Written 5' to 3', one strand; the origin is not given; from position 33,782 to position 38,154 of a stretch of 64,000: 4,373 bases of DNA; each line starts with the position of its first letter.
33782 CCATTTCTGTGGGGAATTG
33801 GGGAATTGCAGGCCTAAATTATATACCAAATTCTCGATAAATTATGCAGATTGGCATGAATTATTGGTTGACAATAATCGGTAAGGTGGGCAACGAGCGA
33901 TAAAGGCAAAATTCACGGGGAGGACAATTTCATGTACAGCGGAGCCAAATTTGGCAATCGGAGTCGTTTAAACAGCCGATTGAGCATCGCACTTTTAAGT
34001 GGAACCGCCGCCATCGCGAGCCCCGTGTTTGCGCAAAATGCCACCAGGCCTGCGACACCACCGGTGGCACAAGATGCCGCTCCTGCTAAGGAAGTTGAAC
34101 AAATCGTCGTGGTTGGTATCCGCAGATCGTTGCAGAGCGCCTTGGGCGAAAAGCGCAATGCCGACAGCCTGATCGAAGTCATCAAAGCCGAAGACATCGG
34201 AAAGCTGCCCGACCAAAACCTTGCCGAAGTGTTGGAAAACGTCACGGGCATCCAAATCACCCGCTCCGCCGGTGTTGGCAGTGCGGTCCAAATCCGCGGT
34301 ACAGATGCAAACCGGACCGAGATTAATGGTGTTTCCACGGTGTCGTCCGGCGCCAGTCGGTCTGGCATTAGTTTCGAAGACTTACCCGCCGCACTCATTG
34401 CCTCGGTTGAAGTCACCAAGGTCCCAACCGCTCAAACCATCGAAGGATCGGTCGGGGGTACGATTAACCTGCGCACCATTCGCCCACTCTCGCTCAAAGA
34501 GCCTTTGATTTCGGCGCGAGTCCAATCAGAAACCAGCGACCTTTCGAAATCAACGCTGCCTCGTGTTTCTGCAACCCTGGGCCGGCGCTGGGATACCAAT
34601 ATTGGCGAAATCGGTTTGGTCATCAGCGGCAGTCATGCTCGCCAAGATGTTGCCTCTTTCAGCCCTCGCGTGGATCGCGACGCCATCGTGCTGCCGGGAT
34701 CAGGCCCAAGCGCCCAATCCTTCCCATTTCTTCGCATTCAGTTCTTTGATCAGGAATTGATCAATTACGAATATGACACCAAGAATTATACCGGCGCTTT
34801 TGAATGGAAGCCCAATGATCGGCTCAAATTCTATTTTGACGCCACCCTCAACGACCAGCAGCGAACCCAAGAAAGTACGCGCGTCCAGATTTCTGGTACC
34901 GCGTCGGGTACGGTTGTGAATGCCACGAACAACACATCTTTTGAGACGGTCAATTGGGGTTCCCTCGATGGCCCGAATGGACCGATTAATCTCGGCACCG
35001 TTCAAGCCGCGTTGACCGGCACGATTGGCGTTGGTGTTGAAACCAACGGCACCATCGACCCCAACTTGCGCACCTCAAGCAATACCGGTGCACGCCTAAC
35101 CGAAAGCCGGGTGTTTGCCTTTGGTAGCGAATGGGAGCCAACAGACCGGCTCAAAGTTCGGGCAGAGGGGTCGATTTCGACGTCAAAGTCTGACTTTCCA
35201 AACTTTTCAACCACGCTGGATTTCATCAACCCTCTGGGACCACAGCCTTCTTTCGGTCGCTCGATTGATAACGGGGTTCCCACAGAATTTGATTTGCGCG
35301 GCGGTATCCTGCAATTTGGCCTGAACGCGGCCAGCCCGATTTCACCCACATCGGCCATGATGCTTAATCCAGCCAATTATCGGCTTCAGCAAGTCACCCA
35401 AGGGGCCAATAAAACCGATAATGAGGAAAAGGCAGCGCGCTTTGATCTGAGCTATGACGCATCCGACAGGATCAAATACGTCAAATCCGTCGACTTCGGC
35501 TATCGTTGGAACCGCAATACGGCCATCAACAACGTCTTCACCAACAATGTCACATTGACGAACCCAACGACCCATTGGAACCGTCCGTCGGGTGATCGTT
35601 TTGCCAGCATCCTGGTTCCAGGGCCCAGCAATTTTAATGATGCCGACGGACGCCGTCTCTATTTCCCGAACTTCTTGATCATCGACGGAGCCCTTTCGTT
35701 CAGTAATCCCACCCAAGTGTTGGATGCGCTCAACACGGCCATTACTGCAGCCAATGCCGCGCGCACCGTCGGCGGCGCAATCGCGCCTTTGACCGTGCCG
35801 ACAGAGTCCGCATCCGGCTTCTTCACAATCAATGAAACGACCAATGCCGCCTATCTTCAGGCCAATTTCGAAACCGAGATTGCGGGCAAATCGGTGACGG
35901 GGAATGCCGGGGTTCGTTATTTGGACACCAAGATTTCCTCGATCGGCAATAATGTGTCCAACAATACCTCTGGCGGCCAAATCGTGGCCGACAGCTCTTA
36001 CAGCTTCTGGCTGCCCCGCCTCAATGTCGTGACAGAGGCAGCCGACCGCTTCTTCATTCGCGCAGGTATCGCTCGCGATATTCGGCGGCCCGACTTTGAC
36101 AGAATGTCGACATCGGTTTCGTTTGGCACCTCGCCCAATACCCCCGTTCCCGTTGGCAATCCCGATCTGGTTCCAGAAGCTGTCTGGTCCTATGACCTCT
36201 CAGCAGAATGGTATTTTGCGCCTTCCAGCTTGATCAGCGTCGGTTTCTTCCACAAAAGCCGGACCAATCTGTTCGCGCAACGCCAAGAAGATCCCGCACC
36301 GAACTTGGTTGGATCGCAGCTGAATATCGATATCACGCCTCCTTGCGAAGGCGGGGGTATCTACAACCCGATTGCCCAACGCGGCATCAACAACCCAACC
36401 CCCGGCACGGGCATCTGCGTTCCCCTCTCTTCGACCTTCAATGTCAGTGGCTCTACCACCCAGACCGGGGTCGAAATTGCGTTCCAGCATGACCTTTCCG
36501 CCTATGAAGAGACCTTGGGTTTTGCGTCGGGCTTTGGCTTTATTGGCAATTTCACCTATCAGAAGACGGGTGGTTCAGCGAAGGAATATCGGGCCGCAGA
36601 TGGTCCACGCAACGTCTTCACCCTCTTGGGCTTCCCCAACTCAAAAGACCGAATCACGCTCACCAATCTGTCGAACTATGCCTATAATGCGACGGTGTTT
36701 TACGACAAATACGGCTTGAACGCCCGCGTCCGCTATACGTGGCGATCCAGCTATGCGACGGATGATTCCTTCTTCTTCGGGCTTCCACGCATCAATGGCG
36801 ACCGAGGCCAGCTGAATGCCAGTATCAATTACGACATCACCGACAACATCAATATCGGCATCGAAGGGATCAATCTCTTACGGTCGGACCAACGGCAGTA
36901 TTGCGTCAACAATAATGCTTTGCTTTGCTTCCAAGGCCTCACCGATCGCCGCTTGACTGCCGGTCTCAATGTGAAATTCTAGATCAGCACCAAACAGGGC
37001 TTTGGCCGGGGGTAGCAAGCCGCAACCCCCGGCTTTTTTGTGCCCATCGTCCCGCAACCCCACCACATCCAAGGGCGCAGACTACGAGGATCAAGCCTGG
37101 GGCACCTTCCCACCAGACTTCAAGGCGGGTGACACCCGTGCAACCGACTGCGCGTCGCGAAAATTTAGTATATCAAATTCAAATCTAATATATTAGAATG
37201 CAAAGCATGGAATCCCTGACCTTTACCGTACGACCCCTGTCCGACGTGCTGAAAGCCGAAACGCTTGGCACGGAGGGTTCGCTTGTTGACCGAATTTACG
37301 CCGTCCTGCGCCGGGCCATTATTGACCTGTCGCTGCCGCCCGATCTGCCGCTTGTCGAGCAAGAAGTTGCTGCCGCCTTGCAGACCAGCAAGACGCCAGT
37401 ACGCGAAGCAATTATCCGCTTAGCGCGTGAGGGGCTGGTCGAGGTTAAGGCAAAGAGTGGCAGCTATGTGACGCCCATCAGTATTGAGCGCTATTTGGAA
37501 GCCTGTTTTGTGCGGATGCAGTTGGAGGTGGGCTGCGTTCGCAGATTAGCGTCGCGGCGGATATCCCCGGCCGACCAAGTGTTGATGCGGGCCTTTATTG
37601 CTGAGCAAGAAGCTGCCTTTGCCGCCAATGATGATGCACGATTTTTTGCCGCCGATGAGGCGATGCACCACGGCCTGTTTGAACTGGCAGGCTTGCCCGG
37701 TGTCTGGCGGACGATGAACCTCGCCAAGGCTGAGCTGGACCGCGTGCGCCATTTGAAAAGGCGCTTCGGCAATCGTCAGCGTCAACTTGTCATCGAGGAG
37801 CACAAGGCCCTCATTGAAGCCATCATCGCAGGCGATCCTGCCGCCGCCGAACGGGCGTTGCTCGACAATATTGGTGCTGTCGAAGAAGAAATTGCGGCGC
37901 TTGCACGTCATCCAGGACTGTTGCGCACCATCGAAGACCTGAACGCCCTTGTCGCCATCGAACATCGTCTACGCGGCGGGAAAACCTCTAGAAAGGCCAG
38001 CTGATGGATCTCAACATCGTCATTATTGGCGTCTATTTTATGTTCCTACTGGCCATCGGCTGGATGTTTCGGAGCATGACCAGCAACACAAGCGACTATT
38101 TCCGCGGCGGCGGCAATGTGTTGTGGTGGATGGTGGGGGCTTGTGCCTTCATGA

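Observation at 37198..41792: Candidate undescribed branch of alginate catabolism: GntR-ToaA-like symporter-ManD-like dehydratase-RraA-like aldolase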

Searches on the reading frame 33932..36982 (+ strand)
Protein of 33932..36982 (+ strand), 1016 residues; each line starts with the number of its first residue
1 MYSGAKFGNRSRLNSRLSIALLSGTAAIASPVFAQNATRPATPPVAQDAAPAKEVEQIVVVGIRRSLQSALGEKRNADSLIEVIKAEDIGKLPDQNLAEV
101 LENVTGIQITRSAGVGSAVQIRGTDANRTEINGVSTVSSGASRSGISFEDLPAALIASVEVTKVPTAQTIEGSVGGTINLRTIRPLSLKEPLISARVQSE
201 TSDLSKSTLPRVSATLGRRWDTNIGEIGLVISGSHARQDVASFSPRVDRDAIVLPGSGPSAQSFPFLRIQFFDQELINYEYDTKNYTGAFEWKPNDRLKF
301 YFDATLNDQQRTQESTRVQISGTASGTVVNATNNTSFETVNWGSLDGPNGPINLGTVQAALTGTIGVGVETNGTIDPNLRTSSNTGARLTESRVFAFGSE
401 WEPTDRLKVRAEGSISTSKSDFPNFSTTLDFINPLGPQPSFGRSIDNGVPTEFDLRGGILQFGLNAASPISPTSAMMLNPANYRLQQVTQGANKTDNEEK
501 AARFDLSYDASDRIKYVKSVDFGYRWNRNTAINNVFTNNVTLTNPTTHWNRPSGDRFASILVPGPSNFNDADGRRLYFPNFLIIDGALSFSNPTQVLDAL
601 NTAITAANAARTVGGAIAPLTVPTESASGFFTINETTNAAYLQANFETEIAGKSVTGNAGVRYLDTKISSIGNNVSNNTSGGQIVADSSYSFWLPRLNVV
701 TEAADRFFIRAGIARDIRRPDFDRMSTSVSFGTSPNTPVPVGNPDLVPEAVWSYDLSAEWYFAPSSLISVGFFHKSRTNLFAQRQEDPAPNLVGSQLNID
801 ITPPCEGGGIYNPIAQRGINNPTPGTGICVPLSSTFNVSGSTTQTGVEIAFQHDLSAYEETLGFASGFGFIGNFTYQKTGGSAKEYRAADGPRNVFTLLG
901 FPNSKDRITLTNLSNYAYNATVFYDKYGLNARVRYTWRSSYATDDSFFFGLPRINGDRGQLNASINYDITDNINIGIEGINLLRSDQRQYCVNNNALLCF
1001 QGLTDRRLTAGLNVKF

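Call 4: search_protein_families(library=pfam, proteins=[window:33932-36982:+])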
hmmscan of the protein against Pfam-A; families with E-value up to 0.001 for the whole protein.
window:33932-36982:+ (1016 aa): 2 families
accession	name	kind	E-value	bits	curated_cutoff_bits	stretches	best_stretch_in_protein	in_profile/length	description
PF00593.30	TonB_dep_Rec_b-barrel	-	6.3e-30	105.8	27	1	468-982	32-436/436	TonB dependent receptor-like, beta-barrel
PF07715.20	Plug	-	1.2e-14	55.1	23.9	1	74-177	2-107/107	TonB-dependent Receptor Plug Domain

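Call 7: search_protein_families(library=ncbifam, proteins=[window:33932-36982:+])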
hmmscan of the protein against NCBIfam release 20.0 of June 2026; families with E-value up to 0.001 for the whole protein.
window:33932-36982:+ (1016 aa): 9 families
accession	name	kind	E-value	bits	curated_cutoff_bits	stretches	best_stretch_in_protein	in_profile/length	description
TIGR01782.1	TonB-Xanth-Caul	subfamily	3.6e-154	515.2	310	1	55-1016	1-868/868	TonB-dependent receptor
TIGR01779.1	TonB-B12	equivalog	4.6e-10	38.7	599.7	1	48-201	23-172/614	TonB-dependent vitamin B12 receptor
NF007478.2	PRK10064.1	equivalog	4.7e-10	38.3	745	1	73-181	43-156/663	catecholate siderophore receptor CirA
NF007926.1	PRK10641.1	equivalog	2.8e-07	29.5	836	1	81-184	48-155/617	TonB-dependent vitamin B12 receptor BtuB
NF010011.0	PRK13484.1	equivalog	4.5e-07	28.5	1197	1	690-755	413-479/682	IreA family TonB-dependent siderophore receptor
NF010038.0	PRK13513.1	equivalog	2e-06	26.7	942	0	679-774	381-479/659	ligand-gated channel protein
NF010010.0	PRK13483.1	equivalog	6.9e-06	24.3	927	0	44-182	22-162/660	ligand-gated channel protein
NF010012.0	PRK13486.1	equivalog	0.00015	20.3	924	0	693-757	417-481/696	TonB-dependent receptor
NF038079.1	TonB_sider_MxcH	equivalog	0.00054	18.1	925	1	35-183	94-239/792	TonB-dependent siderophore myxochelin receptor MxcH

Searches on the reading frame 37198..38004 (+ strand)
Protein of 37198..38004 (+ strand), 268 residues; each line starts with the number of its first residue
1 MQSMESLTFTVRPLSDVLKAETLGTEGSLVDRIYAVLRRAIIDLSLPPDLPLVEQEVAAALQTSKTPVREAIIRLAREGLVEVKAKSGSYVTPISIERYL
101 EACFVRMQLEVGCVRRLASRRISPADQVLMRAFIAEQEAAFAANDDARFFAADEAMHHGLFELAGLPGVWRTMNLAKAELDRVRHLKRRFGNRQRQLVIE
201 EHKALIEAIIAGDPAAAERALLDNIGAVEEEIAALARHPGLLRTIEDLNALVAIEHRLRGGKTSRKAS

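Call 4: search_protein_families(library=pfam, proteins=[window:37198-38004:+])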
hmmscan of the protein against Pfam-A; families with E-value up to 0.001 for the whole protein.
window:37198-38004:+ (268 aa): 2 families
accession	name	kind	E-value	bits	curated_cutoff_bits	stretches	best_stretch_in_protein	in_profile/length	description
PF07729.17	FCD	-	3.7e-22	79.5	24.3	1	104-223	4-121/125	FCD domain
PF00392.27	GntR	-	1.2e-15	57.3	27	1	30-91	2-64/64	Bacterial regulatory proteins, gntR family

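Call 7: search_protein_families(library=ncbifam, proteins=[window:37198-38004:+])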
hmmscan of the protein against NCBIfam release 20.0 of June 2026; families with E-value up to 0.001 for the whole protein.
window:37198-38004:+ (268 aa): 10 families
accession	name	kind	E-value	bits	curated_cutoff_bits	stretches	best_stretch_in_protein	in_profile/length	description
TIGR03338.1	phnR_burk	equivalog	2.2e-20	73.2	271.5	1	28-225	11-206/212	phosphonate utilization associated transcriptional regulator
NF003011.0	PRK03837.1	subfamily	1.5e-11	44.3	260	1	105-233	110-234/241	transcriptional regulator NanR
NF008504.0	PRK11414.1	equivalog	4.4e-10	39.7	225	1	45-223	28-206/221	GntR family transcriptional regulator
NF007741.0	PRK10421.1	equivalog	1.1e-09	38.1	311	1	134-235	139-236/262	transcriptional regulator LldR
NF007588.0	PRK10225.1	equivalog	2.4e-08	33.6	442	1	39-126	20-108/257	Uxu operon transcriptional regulator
NF008571.0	PRK11523.1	equivalog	1.9e-06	27.5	396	1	53-93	34-74/258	transcriptional regulator ExuR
NF007001.0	PRK09464.1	equivalog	7.5e-06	25.8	330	0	28-92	10-75/254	pyruvate dehydrogenase complex transcriptional repressor PdhR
NF052282.1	PLP_TF_PdxR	equivalog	2.5e-05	23.5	320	1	29-101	2-75/448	MocR-like pyridoxine biosynthesis transcription factor PdxR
NF008576.0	PRK11534.1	equivalog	0.00013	21.7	218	1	34-218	13-203/225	DNA-binding transcriptional regulator CsiR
TIGR02018.2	his_ut_repres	equivalog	0.00016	21.1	220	1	32-94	3-66/226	histidine utilization transcriptional repressor HutC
